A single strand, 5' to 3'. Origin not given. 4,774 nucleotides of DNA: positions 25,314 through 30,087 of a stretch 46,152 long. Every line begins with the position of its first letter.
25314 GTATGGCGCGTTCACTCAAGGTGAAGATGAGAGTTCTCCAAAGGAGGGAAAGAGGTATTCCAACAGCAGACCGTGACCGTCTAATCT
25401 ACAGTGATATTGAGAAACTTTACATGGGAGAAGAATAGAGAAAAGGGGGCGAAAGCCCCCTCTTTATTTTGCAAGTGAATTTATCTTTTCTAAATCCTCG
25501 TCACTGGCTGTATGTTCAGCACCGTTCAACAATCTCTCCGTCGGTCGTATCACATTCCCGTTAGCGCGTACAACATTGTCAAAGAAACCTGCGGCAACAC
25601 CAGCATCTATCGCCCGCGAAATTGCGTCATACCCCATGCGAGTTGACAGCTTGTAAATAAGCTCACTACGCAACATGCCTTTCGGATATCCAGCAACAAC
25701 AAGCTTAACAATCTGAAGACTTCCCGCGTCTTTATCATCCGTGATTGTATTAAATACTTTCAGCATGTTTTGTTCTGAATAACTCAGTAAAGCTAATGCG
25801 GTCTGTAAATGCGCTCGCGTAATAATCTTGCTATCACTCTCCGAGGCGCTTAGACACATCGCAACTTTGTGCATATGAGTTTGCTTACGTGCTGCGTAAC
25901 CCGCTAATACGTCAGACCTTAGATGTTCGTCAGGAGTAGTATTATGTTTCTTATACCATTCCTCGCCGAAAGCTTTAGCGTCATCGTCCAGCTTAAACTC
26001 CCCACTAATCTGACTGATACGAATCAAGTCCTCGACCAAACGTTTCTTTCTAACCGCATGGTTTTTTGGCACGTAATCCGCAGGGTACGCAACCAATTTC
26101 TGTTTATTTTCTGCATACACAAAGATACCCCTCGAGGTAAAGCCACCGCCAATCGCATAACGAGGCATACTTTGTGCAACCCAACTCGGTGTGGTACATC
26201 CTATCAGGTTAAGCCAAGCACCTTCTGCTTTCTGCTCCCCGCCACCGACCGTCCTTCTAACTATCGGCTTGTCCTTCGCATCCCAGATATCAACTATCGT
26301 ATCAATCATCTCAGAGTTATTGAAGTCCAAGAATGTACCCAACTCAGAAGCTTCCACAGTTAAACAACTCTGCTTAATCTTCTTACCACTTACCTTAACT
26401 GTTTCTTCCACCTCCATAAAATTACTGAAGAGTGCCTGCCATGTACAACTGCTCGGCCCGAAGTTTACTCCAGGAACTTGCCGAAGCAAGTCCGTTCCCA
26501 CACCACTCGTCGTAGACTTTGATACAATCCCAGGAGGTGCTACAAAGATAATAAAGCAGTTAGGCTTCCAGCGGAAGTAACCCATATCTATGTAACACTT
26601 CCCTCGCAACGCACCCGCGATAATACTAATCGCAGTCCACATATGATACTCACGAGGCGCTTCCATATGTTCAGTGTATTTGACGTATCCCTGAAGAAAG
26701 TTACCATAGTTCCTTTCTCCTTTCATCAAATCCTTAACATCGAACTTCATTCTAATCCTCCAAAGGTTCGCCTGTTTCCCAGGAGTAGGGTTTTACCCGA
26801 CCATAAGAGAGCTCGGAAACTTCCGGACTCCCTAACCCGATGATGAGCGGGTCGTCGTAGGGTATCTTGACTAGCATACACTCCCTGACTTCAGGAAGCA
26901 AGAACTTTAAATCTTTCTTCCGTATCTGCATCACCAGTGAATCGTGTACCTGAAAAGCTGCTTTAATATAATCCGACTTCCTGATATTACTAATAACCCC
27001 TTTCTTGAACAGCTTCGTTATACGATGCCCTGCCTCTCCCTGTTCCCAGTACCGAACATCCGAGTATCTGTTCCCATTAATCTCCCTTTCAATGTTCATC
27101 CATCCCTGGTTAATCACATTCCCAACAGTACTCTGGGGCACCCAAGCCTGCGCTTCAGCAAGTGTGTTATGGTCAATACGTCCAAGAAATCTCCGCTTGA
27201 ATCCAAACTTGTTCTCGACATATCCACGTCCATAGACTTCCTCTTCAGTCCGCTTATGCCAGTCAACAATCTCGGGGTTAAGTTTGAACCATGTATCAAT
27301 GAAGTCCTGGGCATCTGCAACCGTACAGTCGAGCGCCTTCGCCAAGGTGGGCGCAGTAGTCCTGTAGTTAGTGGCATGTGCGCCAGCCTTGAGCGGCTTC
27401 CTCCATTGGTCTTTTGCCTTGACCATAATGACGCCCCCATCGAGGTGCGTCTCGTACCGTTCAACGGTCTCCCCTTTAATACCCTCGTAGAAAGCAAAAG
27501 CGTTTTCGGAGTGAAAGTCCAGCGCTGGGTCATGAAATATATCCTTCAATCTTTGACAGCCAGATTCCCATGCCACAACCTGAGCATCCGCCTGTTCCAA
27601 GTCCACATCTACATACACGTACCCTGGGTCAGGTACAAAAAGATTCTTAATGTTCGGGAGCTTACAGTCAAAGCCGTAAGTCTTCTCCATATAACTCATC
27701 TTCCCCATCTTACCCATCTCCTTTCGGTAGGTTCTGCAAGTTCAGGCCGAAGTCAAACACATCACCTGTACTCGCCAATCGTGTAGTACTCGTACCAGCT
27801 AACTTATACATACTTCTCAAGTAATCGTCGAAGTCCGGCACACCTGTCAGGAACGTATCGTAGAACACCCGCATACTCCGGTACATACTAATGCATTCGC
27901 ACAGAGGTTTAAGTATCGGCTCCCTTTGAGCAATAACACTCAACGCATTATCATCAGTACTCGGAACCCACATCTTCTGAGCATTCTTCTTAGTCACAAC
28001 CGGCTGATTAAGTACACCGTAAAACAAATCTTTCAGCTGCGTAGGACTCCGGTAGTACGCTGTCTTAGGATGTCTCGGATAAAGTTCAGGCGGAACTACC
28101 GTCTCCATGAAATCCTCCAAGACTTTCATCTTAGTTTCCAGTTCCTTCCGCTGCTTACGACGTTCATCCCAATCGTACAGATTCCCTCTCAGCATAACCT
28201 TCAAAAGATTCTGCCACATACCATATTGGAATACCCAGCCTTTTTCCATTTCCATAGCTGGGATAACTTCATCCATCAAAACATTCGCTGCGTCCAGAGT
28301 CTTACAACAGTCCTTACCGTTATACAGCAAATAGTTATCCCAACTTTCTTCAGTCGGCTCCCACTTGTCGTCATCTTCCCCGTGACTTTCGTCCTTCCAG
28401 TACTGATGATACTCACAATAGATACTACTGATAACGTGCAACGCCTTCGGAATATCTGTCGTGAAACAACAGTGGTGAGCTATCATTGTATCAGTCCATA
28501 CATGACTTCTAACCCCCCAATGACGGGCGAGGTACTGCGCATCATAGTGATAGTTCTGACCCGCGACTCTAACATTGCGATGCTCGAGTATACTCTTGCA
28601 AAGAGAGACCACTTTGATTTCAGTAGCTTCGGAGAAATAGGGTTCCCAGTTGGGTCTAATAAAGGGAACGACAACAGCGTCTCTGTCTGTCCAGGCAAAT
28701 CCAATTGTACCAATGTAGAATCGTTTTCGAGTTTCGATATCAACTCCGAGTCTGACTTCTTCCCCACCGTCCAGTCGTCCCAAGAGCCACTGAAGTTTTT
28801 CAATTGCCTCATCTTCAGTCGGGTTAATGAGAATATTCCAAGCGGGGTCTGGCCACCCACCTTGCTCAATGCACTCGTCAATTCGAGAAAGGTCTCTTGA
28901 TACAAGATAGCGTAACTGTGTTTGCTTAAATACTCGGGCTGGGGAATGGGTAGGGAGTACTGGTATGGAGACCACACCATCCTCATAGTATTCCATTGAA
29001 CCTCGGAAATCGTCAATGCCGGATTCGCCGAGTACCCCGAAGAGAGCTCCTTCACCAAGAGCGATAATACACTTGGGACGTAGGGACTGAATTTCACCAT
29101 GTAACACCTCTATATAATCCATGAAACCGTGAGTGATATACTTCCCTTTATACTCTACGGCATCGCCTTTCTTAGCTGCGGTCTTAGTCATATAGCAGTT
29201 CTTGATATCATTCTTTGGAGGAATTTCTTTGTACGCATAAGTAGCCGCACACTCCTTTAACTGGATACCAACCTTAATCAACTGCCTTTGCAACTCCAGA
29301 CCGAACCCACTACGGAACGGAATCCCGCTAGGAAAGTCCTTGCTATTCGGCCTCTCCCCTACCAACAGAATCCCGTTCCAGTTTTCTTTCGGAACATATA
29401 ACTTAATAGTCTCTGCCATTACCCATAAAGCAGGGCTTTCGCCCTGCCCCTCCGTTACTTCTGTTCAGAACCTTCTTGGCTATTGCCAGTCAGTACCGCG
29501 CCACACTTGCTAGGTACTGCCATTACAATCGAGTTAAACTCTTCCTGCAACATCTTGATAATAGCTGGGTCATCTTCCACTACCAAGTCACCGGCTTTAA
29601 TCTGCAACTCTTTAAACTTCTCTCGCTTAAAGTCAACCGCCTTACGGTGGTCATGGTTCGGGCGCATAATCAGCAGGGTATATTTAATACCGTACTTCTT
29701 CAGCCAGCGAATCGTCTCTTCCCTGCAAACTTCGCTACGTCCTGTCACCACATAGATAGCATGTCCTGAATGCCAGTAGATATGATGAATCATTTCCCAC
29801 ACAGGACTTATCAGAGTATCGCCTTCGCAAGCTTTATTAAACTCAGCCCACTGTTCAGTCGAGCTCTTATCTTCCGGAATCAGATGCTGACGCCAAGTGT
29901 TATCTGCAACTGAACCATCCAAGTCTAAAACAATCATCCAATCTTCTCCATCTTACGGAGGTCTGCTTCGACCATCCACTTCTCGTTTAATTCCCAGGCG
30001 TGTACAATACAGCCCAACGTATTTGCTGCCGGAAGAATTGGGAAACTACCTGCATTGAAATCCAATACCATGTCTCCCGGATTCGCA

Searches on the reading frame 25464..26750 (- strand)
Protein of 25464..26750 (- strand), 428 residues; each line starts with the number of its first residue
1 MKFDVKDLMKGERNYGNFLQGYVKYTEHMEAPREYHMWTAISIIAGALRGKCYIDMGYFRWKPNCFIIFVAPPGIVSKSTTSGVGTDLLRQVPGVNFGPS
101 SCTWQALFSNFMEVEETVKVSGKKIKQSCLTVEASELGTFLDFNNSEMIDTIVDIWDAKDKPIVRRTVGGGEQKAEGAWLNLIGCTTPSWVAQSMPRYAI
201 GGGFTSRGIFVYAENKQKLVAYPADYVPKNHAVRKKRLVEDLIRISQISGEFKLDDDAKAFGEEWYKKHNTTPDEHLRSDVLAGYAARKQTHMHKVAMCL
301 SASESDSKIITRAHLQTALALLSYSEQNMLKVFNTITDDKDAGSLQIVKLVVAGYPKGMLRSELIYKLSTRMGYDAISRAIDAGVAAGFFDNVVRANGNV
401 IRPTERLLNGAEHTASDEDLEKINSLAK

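Call 9: search_protein_families(library=phrogs, proteins=[window:25464-26750:-], max_evalue=0.01)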
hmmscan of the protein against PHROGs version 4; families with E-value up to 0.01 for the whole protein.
window:25464-26750:- (428 aa): 5 families
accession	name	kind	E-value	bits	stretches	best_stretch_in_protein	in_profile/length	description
phrog_14296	-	DNA, RNA and nucleotide metabolism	6.8e-101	339.2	1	15-346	1-330/417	DNA primase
phrog_10514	-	DNA, RNA and nucleotide metabolism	4.7e-12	46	1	28-385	355-723/750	DNA primase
phrog_5311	-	DNA, RNA and nucleotide metabolism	5.8e-07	29.1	1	16-75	264-322/692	helicase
phrog_2373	-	DNA, RNA and nucleotide metabolism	1.3e-05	25.1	1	133-342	223-441/515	DNA helicase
phrog_3022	-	DNA, RNA and nucleotide metabolism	0.00024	20.7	1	146-342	491-695/788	DNA primase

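Call 24: search_protein_families(library=pfam, proteins=[window:25464-26750:-], max_evalue=0.01)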
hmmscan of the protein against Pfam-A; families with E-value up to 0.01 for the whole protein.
window:25464-26750:- (428 aa): 1 family
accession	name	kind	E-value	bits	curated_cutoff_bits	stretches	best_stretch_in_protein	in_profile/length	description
PF13148.11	DUF3987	-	2.4e-19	70.2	27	1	127-334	143-363/364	Protein of unknown function (DUF3987)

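Call 58: search_solved_structures(query=window:25464-26750:-, max_evalue=1)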
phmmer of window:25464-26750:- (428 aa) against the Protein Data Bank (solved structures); distinct sequences matched with E-value up to 1: 1.
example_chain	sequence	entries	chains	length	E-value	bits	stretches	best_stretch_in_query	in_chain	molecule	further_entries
2lak_A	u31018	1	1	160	0.64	12.2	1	319-418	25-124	AHSA1-like protein RHE_CH02687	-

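Call 69: find_homologous_proteins(query=window:25464-26750:-, max_evalue=1e-20)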
Query window:25464-26750:- (428 aa): 2851 proteins with E <= 1e-20 among 8000 candidates; the best 120 are listed.
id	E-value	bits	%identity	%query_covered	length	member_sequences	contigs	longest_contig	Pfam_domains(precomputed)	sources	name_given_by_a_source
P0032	1.0e-289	978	100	100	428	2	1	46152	PF13148.12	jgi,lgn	jgi:hypothetical protein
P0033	3.1e-219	746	74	100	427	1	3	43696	PF13148.12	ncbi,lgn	-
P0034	4.3e-217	739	74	100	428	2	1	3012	PF13148.12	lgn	-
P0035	7.9e-210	715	72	99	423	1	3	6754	PF13148.12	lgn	-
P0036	1.8e-207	707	71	100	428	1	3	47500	PF13148.12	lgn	-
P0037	4.6e-190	650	62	100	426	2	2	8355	PF13148.12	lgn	-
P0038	3.9e-188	644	62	100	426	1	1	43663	PF13148.12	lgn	-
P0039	2.0e-186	638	64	100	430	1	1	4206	PF13148.12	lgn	-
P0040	1.2e-183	629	62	100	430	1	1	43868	PF13148.12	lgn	-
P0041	2.9e-182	624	61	100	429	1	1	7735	PF13148.12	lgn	-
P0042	5.8e-180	617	61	100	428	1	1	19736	PF13148.12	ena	-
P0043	4.6e-177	607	58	100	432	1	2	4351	PF13148.12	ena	-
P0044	9.6e-176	603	59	98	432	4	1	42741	PF13148.12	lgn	-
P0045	2.6e-175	602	60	99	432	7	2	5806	PF13148.12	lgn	-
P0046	4.2e-175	601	60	98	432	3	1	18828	PF13148.12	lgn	-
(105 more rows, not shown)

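Call 78: predict_structure(alignment_id=A6)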
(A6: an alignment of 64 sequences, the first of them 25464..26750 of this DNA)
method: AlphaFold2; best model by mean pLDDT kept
length: 428 residues; sequences in the alignment: 64
mean_pLDDT: 91.1   pTM: 0.89
mean pLDDT of the five models: 91.1, 91.0, 90.9, 89.9, 88.6
residues with pLDDT >= 90: 284; 70-90: 139; 50-70: 5; < 50: 0
segments of 3 or more residues with pLDDT < 50: none
pLDDT, mean of each block of 10 residues (from residue 1): 87 95 94 94 98 94 96 81 95 93 88 93 93 85 86 91 86 92 91 80 87 87 89 97 97 98 97 88 92 98 97 98 90 77 88 92 94 93 95 91 86 84 91
secondary structure, 60 per line:
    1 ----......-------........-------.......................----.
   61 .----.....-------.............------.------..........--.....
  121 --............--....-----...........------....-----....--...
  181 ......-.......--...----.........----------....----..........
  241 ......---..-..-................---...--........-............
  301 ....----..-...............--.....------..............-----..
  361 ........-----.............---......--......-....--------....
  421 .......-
elements in order: H5-10 H18-25 H33-51 E52-55 E66-70 H78-90 H104-113 E116-120 E123-134 H137-140 H146-156 E163-166 E172-175 E178-186 H188-194 H204-207 E208-212 H223-226 H231-246 H256-271 H280-287 H289-304 H312-326 H329-333 H340-353 H361-368 H374-386 E390-395 E398-403 H405-408 H417-427

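Call 80: fold_search(model_id=the predicted structure, library=pdb)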
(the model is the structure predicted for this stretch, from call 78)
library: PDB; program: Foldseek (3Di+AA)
matches with E <= 10: 923; with E <= 0.001: 155
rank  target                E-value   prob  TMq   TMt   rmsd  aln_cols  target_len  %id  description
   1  9gjp_6                3.0e-08  1.00  0.45  0.30  15.7       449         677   12  OCCM maturation intermediate stalled with an Arginine Finger mutation in Mcm5: Conformer 2 (released 2025-03-05)
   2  8q6p_2                3.5e-08  1.00  0.43  0.43  14.4       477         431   10  X. laevis CMG dimer bound to dimeric DONSON - MCM ATPase (released 2023-10-18)
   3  8s0a_2                4.1e-08  1.00  0.45  0.30  14.1       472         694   11  H. sapiens MCM2-7 hexamer bound to double stranded DNA (released 2024-10-02)
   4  9lxd_4                4.6e-08  1.00  0.45  0.29  12.5       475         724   11  Structure of DNA-free MCM SH at 3.2 Angstroms resolution (released 2026-02-18)
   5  4r7y_A                5.6e-08  1.00  0.43  0.33   9.0       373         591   13  Crystal structure of an active MCM hexamer (released 2014-10-08)
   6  8s0e_6                8.0e-08  1.00  0.44  0.32  15.6       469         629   11  H. sapiens OCCM bound to double stranded DNA (released 2024-10-02)
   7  8kg6_5                8.4e-08  1.00  0.43  0.29  11.6       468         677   11  Yeast replisome in state I (released 2023-12-06)
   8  7qhs_5                1.0e-07  1.00  0.44  0.29  11.8       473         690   11  S. cerevisiae CMGE nucleating origin DNA melting (released 2022-06-15)
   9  9gjp_5                2.2e-07  1.00  0.48  0.34  11.1       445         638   11  OCCM maturation intermediate stalled with an Arginine Finger mutation in Mcm5: Conformer 2 (released 2025-03-05)
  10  8x7u_C                2.4e-07  1.00  0.43  0.31  12.6       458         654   11  MCM in complex with dsDNA in presence of ATP. (released 2024-01-17)
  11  7pmk_5                2.5e-07  1.00  0.45  0.30  11.8       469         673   10  S. cerevisiae replisome-SCF(Dia2) complex bound to double-stranded DNA (conformation I) (released 2021-11-10)
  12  5v8f_7                2.8e-07  1.00  0.48  0.30  15.9       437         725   11  Structural basis of MCM2-7 replicative helicase loading by ORC-Cdc6 and Cdt1 (released 2017-05-10)
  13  8x7t_D                3.3e-07  1.00  0.46  0.32  12.7       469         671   11  MCM in the Apo state. (released 2024-01-17)
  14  6xtx_6                3.5e-07  1.00  0.44  0.30  12.8       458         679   11  CryoEM structure of human CMG bound to ATPgammaS and DNA (released 2020-05-27)
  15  7v3u_7                4.2e-07  1.00  0.45  0.30   8.5       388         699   10  Cryo-EM structure of MCM double hexamer with structured Mcm4-NSD (released 2022-04-13)
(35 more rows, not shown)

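Call 81: search_solved_structures(query=A6, max_evalue=10)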
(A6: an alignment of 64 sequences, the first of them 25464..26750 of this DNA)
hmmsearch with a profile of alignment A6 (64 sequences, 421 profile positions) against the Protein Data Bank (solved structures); distinct sequences matched with E-value up to 10: 1.
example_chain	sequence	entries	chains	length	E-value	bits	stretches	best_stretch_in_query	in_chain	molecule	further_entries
8jut_A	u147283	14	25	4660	0.71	11.9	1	149-210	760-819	LDL receptor related protein 2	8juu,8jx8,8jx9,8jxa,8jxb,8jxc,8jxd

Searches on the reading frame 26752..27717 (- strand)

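Call 9: search_protein_families(library=phrogs, proteins=[window:26752-27717:-], max_evalue=0.01)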
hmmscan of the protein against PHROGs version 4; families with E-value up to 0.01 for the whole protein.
window:26752-27717:- (321 aa): 4 families
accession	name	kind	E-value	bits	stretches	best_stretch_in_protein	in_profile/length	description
phrog_5995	-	DNA, RNA and nucleotide metabolism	1e-34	121.2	1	114-307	2-173/236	DNA polymerase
phrog_17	-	DNA, RNA and nucleotide metabolism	1.4e-30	107.1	1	23-301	996-1227/1445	DNA polymerase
phrog_2573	-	DNA, RNA and nucleotide metabolism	3.6e-17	63.5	1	22-271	4-235/336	DNA polymerase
phrog_10285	-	DNA, RNA and nucleotide metabolism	8.3e-08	32.6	1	22-159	44-169/321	DNA polymerase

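Call 24: search_protein_families(library=pfam, proteins=[window:26752-27717:-], max_evalue=0.01)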
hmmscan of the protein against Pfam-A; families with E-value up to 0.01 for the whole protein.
window:26752-27717:- (321 aa): 1 family
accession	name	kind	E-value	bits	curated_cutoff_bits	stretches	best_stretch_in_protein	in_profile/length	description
PF00476.26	DNA_pol_A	-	2.5e-17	63.3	34.3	1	22-284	140-362/381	DNA polymerase family A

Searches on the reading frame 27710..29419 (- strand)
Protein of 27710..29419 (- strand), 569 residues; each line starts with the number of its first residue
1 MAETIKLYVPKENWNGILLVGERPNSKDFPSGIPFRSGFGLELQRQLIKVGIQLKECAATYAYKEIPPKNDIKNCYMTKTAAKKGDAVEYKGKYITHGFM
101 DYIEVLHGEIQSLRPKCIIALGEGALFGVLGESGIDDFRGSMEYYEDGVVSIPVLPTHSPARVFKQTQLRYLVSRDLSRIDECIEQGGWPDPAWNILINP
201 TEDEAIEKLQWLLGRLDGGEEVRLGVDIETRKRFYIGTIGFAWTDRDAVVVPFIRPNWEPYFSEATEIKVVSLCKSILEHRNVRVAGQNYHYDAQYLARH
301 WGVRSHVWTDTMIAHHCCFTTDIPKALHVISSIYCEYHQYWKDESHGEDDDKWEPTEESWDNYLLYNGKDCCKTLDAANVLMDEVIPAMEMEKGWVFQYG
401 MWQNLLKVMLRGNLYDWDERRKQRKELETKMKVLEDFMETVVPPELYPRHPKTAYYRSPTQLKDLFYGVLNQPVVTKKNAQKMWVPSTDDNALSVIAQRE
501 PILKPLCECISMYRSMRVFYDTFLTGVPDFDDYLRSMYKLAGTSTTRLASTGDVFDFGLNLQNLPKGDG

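Call 9: search_protein_families(library=phrogs, proteins=[window:27710-29419:-], max_evalue=0.01)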
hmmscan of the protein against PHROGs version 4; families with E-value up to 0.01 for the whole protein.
window:27710-29419:- (569 aa): 1 family
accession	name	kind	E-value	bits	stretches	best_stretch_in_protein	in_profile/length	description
phrog_17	-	DNA, RNA and nucleotide metabolism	7.7e-49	167.6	1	11-568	476-989/1445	DNA polymerase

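Call 24: search_protein_families(library=pfam, proteins=[window:27710-29419:-], max_evalue=0.01)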
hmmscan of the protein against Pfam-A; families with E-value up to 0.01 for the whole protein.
window:27710-29419:- (569 aa): 3 families
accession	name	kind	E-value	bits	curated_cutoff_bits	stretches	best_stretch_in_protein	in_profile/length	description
PF00476.26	DNA_pol_A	-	4.5e-06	26.3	34.3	1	453-565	29-132/381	DNA polymerase family A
PF03167.25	UDG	-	1.9e-05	25.2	24.3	1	17-167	10-125/141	Uracil DNA glycosylase superfamily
PF01612.26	DNA_pol_A_exo1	-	0.00012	22.4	23.6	1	270-384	64-171/173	3'-5' exonuclease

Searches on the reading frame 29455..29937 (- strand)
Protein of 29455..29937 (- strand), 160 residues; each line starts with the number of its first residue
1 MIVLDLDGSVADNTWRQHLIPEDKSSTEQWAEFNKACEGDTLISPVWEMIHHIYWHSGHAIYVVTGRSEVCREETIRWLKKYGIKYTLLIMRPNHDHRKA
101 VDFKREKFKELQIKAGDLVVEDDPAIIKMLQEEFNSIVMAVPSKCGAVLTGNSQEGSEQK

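Call 9: search_protein_families(library=phrogs, proteins=[window:29455-29937:-], max_evalue=0.01)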
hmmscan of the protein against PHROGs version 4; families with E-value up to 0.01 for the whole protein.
window:29455-29937:- (160 aa): 7 families
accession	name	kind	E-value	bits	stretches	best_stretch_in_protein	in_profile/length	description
phrog_415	-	other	2.1e-37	129.9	1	2-140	24-164/218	polynucleotide kinase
phrog_505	-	other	9.6e-17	62.4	1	2-129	164-279/295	polynucleotide kinase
phrog_36358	-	unknown function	5.9e-15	56.3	1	2-84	16-99/113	-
phrog_5387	-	unknown function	2.8e-06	28.6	1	32-118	28-108/137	-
phrog_4889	-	other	2.9e-06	27.8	1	1-111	9-117/339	polynucleotide kinase/phosphorylase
phrog_1238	-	moron, auxiliary metabolic gene and host takeover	1.4e-05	25.7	1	2-96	25-99/155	phosphoheptose isomerase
phrog_8630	-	DNA, RNA and nucleotide metabolism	0.0041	17.8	1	53-102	80-129/199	nucleotidase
